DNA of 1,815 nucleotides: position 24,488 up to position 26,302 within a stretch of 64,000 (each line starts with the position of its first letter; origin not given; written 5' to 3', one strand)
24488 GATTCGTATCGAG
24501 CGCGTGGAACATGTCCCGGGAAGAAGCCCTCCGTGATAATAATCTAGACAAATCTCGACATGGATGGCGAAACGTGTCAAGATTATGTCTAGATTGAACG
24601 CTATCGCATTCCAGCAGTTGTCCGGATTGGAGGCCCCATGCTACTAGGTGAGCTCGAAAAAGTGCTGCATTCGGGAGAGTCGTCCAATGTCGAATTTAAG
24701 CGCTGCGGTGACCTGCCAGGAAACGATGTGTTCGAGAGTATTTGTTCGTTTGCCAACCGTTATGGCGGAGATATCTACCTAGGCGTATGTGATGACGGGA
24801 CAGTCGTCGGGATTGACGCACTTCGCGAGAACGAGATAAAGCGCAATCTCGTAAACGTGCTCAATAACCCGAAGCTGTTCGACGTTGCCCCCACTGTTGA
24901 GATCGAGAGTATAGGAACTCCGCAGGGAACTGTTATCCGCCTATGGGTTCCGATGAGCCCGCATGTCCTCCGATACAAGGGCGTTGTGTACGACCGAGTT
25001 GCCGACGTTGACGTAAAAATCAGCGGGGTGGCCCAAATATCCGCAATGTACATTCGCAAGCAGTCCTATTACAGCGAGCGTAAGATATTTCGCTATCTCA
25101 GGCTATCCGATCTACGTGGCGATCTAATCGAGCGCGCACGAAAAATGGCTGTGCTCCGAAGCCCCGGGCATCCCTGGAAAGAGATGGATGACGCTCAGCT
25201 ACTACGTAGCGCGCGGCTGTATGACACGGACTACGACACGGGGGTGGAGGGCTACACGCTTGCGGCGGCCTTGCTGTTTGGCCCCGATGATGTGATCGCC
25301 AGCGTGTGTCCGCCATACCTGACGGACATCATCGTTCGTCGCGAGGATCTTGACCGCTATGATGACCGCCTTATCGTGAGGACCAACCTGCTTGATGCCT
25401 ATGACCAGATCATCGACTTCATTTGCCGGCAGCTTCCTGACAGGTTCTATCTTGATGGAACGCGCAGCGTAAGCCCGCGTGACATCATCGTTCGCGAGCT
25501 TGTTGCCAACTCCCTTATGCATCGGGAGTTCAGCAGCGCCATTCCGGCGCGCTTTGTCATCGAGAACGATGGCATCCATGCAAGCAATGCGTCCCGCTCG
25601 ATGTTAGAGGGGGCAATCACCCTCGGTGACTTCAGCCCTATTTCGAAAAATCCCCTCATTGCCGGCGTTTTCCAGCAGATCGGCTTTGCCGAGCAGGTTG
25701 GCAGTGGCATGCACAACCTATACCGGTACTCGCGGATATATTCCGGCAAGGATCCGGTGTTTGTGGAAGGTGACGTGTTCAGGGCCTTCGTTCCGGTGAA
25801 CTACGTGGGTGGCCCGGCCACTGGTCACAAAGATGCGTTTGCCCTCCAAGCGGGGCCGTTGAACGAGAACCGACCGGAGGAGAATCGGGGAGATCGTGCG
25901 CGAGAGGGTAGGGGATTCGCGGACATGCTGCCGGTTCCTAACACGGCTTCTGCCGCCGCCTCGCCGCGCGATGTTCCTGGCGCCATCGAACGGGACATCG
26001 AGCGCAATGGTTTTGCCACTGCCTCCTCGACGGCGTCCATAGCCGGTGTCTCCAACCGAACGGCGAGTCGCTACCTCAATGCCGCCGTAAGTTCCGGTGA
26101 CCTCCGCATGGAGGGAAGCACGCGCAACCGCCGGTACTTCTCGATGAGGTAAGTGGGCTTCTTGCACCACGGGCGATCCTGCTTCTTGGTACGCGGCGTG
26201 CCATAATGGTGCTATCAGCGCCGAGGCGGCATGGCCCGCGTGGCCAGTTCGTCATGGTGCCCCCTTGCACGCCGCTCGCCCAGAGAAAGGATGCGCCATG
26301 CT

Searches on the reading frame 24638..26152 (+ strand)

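Call 35: search_protein_families(library=pfam, proteins=[window:24638-26152:+], max_evalue=0.00001)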
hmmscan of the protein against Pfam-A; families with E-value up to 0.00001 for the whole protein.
window:24638-26152:+ (504 aa): 2 families
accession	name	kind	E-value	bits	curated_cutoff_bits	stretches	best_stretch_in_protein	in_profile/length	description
PF04326.19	SLFN_AlbA_2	-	1.5e-14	55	25.3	1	14-126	1-115/118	Schlafen, AlbA_2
PF13749.12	HATPase_c_4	-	3.1e-06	27.5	26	0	327-379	30-82/89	Putative ATP-dependent DNA helicase recG C-terminal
